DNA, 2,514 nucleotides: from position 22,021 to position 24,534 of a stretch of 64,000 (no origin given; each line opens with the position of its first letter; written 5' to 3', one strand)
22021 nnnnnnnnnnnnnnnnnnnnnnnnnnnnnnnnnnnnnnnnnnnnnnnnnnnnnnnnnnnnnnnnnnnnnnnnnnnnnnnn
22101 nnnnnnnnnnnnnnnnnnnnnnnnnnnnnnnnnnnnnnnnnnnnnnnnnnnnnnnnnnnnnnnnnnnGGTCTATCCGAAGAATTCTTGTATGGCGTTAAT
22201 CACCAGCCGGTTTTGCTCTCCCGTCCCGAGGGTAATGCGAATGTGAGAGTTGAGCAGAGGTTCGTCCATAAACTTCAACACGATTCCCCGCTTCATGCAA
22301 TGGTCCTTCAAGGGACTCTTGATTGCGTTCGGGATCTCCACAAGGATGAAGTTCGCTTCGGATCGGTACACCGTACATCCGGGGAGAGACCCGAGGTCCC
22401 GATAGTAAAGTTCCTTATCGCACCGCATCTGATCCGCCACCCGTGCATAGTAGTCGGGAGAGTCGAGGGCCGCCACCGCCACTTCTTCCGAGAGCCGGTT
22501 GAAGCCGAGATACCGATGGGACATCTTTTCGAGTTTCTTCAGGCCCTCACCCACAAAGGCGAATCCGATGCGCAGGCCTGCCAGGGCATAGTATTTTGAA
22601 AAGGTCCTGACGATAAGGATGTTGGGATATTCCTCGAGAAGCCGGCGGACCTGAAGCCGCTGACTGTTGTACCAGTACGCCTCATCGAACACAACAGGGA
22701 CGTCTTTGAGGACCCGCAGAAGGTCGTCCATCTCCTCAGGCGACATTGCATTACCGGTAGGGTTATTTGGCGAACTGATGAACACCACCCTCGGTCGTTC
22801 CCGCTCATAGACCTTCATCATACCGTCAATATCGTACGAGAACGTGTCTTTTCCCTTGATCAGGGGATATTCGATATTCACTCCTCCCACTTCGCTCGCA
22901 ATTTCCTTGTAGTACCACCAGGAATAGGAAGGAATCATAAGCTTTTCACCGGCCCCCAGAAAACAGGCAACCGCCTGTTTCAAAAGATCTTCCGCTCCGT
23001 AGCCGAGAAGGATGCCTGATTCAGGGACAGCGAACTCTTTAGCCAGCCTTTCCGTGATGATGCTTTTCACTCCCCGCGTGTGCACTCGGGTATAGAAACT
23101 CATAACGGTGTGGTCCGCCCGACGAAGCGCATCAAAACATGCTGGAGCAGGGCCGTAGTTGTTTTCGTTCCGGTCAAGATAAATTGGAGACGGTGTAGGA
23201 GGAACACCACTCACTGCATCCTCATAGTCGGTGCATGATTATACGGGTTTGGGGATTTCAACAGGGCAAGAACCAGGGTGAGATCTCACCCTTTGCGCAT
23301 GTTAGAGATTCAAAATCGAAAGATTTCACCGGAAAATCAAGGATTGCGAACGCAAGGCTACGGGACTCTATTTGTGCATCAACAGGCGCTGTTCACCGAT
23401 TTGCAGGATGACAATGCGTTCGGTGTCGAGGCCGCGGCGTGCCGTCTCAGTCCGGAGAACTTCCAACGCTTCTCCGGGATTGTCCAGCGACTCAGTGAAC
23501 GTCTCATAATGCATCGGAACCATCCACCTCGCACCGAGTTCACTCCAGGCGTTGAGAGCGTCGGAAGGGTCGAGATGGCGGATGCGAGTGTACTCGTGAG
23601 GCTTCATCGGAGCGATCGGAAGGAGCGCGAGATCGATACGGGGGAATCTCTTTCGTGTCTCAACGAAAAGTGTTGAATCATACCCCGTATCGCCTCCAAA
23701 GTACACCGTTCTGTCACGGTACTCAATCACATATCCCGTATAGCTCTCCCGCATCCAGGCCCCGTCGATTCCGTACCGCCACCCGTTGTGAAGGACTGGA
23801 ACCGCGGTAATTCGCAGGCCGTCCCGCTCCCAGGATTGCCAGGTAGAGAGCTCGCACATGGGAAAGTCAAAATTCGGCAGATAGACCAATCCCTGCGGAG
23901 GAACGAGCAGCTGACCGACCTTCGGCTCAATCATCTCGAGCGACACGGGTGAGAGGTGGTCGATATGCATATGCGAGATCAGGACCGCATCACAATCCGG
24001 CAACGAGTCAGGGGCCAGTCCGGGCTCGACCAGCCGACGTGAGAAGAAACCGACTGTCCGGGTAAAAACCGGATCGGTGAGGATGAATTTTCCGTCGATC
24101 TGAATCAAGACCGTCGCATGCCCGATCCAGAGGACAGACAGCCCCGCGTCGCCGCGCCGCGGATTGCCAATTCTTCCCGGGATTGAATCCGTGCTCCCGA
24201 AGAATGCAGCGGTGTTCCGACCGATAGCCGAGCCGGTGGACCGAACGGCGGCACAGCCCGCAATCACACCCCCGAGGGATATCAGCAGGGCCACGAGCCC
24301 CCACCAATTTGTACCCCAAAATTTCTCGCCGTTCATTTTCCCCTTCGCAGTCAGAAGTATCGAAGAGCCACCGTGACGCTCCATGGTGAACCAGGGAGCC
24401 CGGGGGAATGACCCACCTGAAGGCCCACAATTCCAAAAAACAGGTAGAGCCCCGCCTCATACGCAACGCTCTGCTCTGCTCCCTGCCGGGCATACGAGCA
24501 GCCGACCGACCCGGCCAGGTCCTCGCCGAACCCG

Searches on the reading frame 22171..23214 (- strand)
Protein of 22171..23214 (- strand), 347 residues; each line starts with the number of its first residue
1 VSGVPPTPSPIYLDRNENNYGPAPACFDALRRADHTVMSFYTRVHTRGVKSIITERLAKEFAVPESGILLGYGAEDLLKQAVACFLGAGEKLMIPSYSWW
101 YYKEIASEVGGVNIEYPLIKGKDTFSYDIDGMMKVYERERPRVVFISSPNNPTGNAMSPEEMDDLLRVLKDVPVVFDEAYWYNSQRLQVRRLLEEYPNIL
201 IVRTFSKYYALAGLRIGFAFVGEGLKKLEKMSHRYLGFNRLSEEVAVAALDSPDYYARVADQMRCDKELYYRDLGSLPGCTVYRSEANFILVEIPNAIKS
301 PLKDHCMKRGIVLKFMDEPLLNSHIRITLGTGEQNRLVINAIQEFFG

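Call 20: search_protein_families(library=pfam, max_evalue=0.001, proteins=[window:22171-23214:-])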
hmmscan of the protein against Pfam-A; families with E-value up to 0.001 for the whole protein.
window:22171-23214:- (347 aa): 2 families
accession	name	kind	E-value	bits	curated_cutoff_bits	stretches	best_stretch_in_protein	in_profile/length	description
PF00155.27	Aminotran_1_2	-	1.7e-39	136.5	19.7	1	11-342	4-361/361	Aminotransferase class I and II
PF04864.19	Alliinase_C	-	0.00077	18.9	22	0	126-224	120-211/363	Allinase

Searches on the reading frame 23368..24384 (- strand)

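Call 20: search_protein_families(library=pfam, max_evalue=0.001, proteins=[window:23368-24384:-])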
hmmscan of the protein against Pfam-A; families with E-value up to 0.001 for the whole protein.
window:23368-24384:- (338 aa): 3 families
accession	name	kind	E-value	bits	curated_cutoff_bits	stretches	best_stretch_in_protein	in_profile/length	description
PF12706.13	Lactamase_B_2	-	5.7e-30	104.8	27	1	101-293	3-200/200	Beta-lactamase superfamily domain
PF13483.12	Lactamase_B_3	-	4.4e-18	66.2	24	1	84-292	2-160/160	Beta-lactamase superfamily domain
PF00753.33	Lactamase_B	-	4.8e-07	30.4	22.7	1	89-237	6-154/196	Metallo-beta-lactamase superfamily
